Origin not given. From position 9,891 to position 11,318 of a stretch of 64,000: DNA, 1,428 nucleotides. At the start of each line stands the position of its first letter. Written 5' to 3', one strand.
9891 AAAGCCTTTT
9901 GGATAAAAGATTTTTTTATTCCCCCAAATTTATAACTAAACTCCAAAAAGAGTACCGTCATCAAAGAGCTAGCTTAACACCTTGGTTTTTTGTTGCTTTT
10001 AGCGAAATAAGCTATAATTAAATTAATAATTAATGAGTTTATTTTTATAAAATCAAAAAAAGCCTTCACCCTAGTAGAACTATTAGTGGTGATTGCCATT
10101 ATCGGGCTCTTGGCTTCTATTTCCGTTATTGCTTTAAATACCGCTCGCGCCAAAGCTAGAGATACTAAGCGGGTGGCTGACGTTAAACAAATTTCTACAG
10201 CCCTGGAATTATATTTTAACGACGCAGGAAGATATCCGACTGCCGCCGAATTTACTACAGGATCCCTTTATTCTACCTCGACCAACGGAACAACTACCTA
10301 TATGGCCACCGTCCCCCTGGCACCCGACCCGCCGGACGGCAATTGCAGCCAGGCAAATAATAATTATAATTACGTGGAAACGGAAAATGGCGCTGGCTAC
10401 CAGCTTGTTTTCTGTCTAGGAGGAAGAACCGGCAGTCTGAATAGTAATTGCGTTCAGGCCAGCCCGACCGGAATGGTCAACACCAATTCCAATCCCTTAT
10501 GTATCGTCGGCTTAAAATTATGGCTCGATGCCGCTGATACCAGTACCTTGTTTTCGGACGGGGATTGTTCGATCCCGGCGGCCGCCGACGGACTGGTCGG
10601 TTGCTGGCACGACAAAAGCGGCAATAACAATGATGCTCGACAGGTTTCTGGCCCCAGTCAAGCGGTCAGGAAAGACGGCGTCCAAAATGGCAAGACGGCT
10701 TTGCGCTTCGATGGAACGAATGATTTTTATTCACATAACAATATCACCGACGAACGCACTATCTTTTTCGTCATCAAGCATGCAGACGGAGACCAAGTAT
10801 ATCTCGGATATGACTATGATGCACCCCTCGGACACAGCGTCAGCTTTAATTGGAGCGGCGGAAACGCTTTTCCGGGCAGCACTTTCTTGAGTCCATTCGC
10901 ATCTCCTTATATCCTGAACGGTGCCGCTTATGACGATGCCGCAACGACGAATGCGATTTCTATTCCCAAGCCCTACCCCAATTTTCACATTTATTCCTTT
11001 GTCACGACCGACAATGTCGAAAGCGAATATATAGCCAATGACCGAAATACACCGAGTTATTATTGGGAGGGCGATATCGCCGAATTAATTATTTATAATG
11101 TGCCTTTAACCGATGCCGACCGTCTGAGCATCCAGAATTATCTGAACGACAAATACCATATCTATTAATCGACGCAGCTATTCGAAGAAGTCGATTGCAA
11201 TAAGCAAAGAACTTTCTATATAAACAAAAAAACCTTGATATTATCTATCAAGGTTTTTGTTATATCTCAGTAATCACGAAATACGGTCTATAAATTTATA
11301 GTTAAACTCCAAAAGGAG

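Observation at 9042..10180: Perfect 234-bp inverted repeat fuses the 5' ends of two divergent pilin genes around a 671-bp non-coding core (candidate recombinational switch)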

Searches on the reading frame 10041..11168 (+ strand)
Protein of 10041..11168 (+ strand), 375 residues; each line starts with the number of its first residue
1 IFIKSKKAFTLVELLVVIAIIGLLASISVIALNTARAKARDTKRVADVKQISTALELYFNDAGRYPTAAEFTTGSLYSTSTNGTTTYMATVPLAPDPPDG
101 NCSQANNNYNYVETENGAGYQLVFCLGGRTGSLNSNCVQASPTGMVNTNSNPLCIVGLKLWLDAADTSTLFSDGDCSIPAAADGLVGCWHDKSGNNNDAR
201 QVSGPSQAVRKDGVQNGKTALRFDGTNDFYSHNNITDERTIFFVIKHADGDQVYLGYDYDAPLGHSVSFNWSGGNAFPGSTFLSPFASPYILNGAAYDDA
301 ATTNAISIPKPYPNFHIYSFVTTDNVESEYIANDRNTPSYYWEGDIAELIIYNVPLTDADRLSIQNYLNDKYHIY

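Call 13: find_encoding_contigs(protein=window:10086-11168:+, flank=4000, max_places=10)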
Protein window:10086-11168:+ (360 aa): 2 contigs read that carry it; 2 places shown.
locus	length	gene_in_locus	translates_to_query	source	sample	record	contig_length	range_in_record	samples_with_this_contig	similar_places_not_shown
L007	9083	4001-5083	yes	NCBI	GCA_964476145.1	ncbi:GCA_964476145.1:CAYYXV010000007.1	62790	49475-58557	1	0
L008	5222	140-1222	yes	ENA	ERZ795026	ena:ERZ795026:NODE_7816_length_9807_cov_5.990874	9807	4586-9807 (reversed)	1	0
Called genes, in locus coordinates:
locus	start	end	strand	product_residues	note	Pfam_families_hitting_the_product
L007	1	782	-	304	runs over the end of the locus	-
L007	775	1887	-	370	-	PF02646:RmuC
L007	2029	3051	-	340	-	PF09603:Fib_succ_major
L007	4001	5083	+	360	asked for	-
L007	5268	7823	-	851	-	PF00521:DNA_topoisoIV, PF03989:DNA_gyraseA_C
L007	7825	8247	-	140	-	-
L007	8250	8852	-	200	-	PF00334:NDK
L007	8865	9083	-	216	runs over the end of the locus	PF13483:Lactamase_B_3, PF12706:Lactamase_B_2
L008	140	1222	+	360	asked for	-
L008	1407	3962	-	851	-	PF00521:DNA_topoisoIV, PF03989:DNA_gyraseA_C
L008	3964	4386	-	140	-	-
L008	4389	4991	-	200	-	PF00334:NDK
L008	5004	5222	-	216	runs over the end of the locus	PF13483:Lactamase_B_3, PF12706:Lactamase_B_2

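Call 23: search_protein_families(library=pfam, proteins=[window:10041-11168:+], max_evalue=1)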
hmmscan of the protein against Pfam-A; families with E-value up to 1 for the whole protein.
window:10041-11168:+ (375 aa): 5 families
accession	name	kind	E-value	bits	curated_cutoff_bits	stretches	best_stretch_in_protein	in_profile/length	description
PF07963.17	N_methyl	-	5e-07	29.5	21.2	1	4-27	2-25/27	Prokaryotic N-terminal methylation motif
PF08334.16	T2SSG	-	0.0017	18.9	21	1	36-87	6-56/108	Type II secretion system (T2SS), protein G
PF13385.13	Laminin_G_3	-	0.052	14.1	27.6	1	325-359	115-148/151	Concanavalin A-like lectin/glucanases superfamily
PF25686.1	Betaherpes_U91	-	0.23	11.4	27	1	6-66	10-74/157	Betaherpesvirus U91 protein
PF07790.16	Pilin_N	-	0.24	12.7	25.2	0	14-53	11-49/78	Archaeal Type IV pilin, N-terminal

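Call 24: search_protein_families(library=ncbifam, proteins=[window:10041-11168:+], max_evalue=1)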
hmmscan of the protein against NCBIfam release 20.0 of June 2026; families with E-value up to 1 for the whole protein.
window:10041-11168:+ (375 aa): 15 families
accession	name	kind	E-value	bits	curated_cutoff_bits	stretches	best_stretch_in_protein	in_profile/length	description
TIGR01710.1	typeII_sec_gspG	equivalog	1.7e-12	47.5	88.85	1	8-70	2-64/134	type II secretion system major pseudopilin GspG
NF041775.1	typeIV_PilA_Myxo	equivalog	6.6e-08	32.8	400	1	6-69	10-73/214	type IV pilin protein PilA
NF040999.1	pilin_ComGC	equivalog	1.1e-07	32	75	1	6-75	1-70/84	competence type IV pilus major pilin ComGC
TIGR02532.1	IV_pilin_GFxxxE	domain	8.7e-07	28.5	16.3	1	7-27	2-22/24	prepilin-type N-terminal cleavage/methylation domain-containing protein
TIGR01708.2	typeII_sec_gspH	equivalog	1.1e-05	25.5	80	1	8-43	3-38/169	type II secretion system minor pseudopilin GspH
NF007862.0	PRK10574.1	equivalog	1.9e-05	24.8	138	1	5-65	3-63/145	prepilin peptidase-dependent pilin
TIGR02596.1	TIGR02596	subfamily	5.1e-05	23.4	70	1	9-37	1-29/196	Verru_Chthon cassette protein D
NF041013.1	T4P_ComGE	equivalog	0.00023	21.2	49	1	4-51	1-48/83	competence type IV pilus minor pilin ComGE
NF041002.1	pilin_ComGF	equivalog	0.028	14.7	80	1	6-42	1-37/139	competence type IV pilus minor pilin ComGF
NF007800.0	PRK10506.1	equivalog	0.028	14.2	158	1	3-48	5-50/163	prepilin peptidase-dependent protein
NF040982.1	ComGD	equivalog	0.052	13.9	70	1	6-37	1-32/139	competence type IV pilus minor pilin ComGD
TIGR02599.1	TIGR02599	subfamily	0.054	12.7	256.5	1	8-51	1-45/361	Verru_Chthon cassette protein C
TIGR01711.1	gspJ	equivalog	0.099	12.4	64.85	1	8-56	2-54/192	type II secretion system minor pseudopilin GspJ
NF052246.1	SorB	equivalog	0.12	12.4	93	1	329-372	35-80/80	SorB family sulfite dehydrogenase c-type cytochrome subunit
TIGR01707.1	gspI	equivalog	0.41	11.2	44.35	1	9-38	2-30/101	type II secretion system minor pseudopilin GspI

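Call 28: find_homologous_proteins(query=window:10047-11165:+, max_evalue=0.00001)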
Query window:10047-11165:+ (373 aa): 624 proteins with E <= 0.00001 among 8000 candidates; the best 120 are listed.
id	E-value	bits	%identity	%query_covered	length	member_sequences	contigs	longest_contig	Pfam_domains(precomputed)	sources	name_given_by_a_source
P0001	6.5e-243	823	100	97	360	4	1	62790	-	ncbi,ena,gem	-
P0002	2.3e-76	275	42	100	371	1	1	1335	PF07963.18,PF13385.14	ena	-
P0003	3.2e-75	272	43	100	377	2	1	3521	PF07963.18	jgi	-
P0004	1.1e-74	270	45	100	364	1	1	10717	PF07963.18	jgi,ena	-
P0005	1.5e-72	263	39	100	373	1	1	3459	PF07963.18,PF22434.2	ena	-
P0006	5.2e-72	261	42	99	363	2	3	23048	PF07963.18,PF13385.14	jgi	jgi:prepilin-type N-terminal cleavage/methylation domain-containing protein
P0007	8.4e-71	257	41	100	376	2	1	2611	PF07963.18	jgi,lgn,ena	-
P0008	6.4e-70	254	35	100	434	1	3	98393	PF07963.18,PF13385.14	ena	-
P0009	6.9e-69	251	37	99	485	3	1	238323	PF07963.18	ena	-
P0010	1.1e-62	230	38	100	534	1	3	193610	PF00754.32,PF07963.18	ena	-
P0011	1.7e-62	230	53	60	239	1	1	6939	PF07963.18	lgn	-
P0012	1.9e-61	226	63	39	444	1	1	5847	PF07963.18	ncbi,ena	-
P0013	4.4e-61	225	38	100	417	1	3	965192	PF07963.18,PF13385.14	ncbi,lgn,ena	ncbi:MAG: prepilin-type N-terminal cleavage/methylation domain-containing protein [Candidatus Falkow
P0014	2.4e-58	216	39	99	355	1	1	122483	PF07963.18,PF08334.17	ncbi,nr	ncbi:MAG: prepilin-type N-terminal cleavage/methylation domain-containing protein [Candidatus Falkow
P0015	3.5e-58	216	57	38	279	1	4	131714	PF07963.18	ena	-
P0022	5.1e-53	199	62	43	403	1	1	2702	PF09603.16,PF07963.18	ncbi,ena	-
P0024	8.8e-52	195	64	39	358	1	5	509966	PF09603.16,PF07963.18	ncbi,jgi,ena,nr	ncbi:MAG TPA: FISUMP domain-containing protein [bacterium]|nr:FISUMP domain-containing protein [bact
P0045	3.9e-49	186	64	38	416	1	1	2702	PF07963.18,PF13385.14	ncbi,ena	-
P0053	1.1e-48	184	62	39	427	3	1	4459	PF07963.18,PF13385.14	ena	-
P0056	4.3e-48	182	61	38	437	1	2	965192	PF07963.18,PF07953.21,PF13385.14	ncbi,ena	ncbi:MAG: LamG-like jellyroll fold domain-containing protein [Candidatus Falkowbacteria bacterium]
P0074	1.1e-46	178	60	38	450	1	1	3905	PF07963.18,PF13385.14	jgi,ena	-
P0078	2.7e-46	176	57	41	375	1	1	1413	PF07963.18,PF07953.21,PF13385.14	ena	-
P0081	3.2e-46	176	45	61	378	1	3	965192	PF07963.18,PF13385.14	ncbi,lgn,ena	ncbi:MAG: LamG-like jellyroll fold domain-containing protein [Candidatus Falkowbacteria bacterium]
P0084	5.2e-46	176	57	39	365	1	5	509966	PF09603.16,PF07963.18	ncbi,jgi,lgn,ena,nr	ncbi:MAG TPA: FISUMP domain-containing protein [bacterium]|nr:FISUMP domain-containing protein [bact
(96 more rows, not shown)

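Call 31: find_encoding_contigs(protein=P0004, flank=6000, max_places=4)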
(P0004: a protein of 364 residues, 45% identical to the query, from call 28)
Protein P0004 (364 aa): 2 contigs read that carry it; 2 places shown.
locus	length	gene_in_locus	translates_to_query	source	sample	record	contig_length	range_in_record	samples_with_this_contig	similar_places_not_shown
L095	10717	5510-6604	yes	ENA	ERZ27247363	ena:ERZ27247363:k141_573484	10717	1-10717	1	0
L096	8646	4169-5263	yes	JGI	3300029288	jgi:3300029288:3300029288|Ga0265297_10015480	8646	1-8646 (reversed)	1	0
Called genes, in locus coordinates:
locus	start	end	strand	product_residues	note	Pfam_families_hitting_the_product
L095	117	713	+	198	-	PF23477:zf_Tbcl_2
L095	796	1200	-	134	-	PF00072:Response_reg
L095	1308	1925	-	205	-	-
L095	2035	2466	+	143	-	PF02367:TsaE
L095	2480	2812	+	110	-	-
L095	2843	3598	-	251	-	-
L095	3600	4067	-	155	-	PF01252:Peptidase_A8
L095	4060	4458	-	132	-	PF01258:zf-dskA_traR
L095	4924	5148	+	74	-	PF03994:DUF350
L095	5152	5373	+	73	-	-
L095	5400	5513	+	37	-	-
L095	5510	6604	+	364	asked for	PF07963:N_methyl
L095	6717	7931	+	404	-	PF07963:N_methyl, PF09603:Fib_succ_major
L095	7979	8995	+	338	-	PF07963:N_methyl, PF09603:Fib_succ_major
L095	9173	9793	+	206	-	-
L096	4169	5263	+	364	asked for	PF07963:N_methyl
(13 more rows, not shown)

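Call 32: find_encoding_contigs(protein=P0022, flank=3000, max_places=4)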
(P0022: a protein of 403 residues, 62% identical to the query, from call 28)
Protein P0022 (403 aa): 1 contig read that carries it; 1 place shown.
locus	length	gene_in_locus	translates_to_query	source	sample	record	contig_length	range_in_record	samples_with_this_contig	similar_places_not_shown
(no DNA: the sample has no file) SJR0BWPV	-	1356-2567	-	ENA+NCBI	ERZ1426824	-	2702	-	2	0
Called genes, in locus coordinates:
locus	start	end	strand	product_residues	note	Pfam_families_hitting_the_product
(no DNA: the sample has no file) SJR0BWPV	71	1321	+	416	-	PF07963:N_methyl (weak), PF13385:Laminin_G_3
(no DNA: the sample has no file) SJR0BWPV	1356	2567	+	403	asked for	PF07963:N_methyl, PF09603:Fib_succ_major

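Call 33: find_encoding_contigs(protein=P0008, flank=6000, max_places=4)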
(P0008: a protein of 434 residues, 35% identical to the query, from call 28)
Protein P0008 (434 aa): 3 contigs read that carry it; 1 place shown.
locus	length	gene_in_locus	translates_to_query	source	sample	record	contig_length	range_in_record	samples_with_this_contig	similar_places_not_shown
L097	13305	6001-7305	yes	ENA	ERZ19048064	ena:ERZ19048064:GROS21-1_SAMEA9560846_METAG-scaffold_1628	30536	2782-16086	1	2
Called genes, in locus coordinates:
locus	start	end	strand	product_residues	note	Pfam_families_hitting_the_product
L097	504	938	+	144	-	PF07963:N_methyl (weak)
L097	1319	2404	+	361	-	PF13385:Laminin_G_3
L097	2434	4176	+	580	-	PF04773:FecR (faint)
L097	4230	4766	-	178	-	PF03703:bPH_2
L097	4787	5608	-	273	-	PF00768:Peptidase_S11, PF13354:Beta-lactamase2 (weak)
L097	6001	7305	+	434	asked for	PF07963:N_methyl (weak), PF13385:Laminin_G_3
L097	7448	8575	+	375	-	PF03060:NMO, PF01070:FMN_dh (faint)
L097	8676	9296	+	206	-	PF02589:LUD_dom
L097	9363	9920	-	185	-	-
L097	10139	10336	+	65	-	PF00313:CSD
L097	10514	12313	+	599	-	PF01411:tRNA-synt_2c, PF07973:tRNA_SAD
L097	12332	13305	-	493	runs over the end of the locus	-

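Call 44: find_encoding_contigs(protein=P0024, flank=5000, max_places=3)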
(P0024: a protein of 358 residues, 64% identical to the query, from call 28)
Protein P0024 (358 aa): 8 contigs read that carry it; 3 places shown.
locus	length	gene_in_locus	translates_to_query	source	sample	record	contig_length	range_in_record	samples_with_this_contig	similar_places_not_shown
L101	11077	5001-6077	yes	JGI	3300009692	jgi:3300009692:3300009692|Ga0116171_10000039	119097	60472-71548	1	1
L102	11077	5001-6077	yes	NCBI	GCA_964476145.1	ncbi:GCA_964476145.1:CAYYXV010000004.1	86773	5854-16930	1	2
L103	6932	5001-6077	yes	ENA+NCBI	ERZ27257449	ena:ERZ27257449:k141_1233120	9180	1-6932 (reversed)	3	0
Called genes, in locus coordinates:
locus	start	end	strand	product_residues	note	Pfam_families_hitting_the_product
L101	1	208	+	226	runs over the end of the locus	PF00005:ABC_tran, PF03193:RsgA_GTPase (faint), PF13304:AAA_21 (faint)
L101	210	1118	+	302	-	PF18075:FtsX_ECD, PF02687:FtsX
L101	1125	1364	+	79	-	-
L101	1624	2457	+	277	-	-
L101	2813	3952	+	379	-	PF18760:ART-PolyVal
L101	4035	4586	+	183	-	-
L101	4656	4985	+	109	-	-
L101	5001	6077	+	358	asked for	PF07963:N_methyl (weak), PF09603:Fib_succ_major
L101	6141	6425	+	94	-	-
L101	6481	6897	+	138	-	-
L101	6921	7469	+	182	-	-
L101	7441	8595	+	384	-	PF07907:YibE_F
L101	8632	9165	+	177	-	-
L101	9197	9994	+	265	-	PF00300:His_Phos_1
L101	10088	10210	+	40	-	-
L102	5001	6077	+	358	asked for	PF07963:N_methyl (weak), PF09603:Fib_succ_major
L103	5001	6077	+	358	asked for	PF07963:N_methyl (weak), PF09603:Fib_succ_major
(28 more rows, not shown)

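Call 65: search_solved_structures(query=A1, max_evalue=0.01)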
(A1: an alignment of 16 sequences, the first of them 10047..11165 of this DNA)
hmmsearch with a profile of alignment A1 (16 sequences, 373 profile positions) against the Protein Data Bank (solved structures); distinct sequences matched with E-value up to 0.01: 22.
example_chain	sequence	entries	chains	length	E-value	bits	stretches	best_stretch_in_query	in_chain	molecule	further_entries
9egp_A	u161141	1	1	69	1.4e-16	64.3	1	2-64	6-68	Geopilin domain 1 protein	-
7tgg_A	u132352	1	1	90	3.1e-16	63.1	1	2-65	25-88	Geopilin domain 1 protein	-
2m7g_A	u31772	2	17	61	2.3e-14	56.9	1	7-65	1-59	Geopilin domain 1 protein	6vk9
5wda_A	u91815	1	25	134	3.4e-12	49.8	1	7-78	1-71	General secretion pathway protein G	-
8tj2_C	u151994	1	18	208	2.5e-09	40.4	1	7-64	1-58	Type IV major pilin protein PilA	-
6xxd_A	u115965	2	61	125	7.8e-09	38.7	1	7-80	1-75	PilA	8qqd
2hi2_A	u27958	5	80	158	2e-08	37.4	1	7-77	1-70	Fimbrial protein | PilA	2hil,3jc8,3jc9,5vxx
1oqw_A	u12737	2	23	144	2.7e-08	37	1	7-54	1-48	Fimbrial protein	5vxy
1ay2_A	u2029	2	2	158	3.4e-08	36.6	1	7-76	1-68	TYPE 4 PILIN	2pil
5kua_A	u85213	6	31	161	5.2e-08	36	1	7-89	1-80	pilin | Neisseria meningitidis PilE variant SB-GATDH | Neisseria meningitidis PilE, SB-DATDH variant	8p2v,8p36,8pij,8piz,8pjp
8p3b_A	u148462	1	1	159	7.2e-08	35.6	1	7-72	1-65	Fimbrial protein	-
8tum_e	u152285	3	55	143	8.7e-08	35.3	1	7-54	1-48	Type IV major pilin protein PilA | Pilin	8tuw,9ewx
8tob_GA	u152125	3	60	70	1.4e-06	31.3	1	8-52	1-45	Fimbrial protein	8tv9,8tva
9laa_A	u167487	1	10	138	2.5e-06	30.5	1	2-29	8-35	Type IV pilin protein PilA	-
3sok_A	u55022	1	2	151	4.1e-06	29.8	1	7-39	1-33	Fimbrial protein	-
7oa7_A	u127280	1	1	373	0.00022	24.1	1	202-371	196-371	PilC minor pilin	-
7oa8_A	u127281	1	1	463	0.0031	20.3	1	201-371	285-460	PilC minor pilin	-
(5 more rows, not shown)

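Call 66: search_protein_families(library=pfam, alignment_id=A1, max_evalue=0.01)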
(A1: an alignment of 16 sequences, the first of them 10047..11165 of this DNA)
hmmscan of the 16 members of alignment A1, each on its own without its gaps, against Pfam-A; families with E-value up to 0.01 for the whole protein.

A. member 1, window:10047-11165:+ (373 aa): 2 families
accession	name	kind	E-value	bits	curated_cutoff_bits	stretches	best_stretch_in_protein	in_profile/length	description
PF07963.17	N_methyl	-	4.9e-07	29.5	21.2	1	2-25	2-25/27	Prokaryotic N-terminal methylation motif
PF08334.16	T2SSG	-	0.0016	18.9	21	1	34-85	6-56/108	Type II secretion system (T2SS), protein G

B. families by the number of members that match (of 16 scanned): 5 families
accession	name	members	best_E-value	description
PF07963.17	N_methyl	16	1.1e-10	Prokaryotic N-terminal methylation motif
PF08334.16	T2SSG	7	1.4e-05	Type II secretion system (T2SS), protein G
PF13385.13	Laminin_G_3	5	6.4e-08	Concanavalin A-like lectin/glucanases superfamily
PF02973.23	Sialidase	1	0.0062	Sialidase, N-terminal domain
PF23960.2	DUF7289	1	0.0093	Family of unknown function (DUF7289)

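Call 86: find_encoding_contigs(protein=P0084, flank=8000, max_places=2)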
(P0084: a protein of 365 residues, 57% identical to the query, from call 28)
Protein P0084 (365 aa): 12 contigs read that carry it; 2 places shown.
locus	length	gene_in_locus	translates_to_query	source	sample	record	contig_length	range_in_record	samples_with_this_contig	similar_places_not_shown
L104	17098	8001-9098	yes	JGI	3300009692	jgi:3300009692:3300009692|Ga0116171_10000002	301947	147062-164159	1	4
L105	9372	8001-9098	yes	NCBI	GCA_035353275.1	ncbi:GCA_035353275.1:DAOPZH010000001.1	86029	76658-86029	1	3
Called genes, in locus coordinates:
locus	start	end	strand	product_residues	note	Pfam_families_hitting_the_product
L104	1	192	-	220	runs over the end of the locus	PF07853:DUF1648, PF13630:SdpI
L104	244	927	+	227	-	PF01509:TruB_N, PF16198:TruB_C_2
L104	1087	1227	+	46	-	-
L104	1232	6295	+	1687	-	-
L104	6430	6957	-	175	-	-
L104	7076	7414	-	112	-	-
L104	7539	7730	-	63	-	-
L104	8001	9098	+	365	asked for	PF07963:N_methyl, PF09603:Fib_succ_major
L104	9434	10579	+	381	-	PF07963:N_methyl (weak), PF09603:Fib_succ_major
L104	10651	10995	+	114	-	PF05635:23S_rRNA_IVP, PF22296:bAvd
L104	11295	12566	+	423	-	PF00078:RVT_1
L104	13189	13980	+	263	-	PF23343:REP_ORF2-G2P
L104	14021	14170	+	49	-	-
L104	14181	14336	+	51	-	-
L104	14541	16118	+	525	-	PF00239:Resolvase, PF07508:Recombinase, PF13408:Zn_ribbon_recom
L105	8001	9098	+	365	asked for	PF07963:N_methyl, PF09603:Fib_succ_major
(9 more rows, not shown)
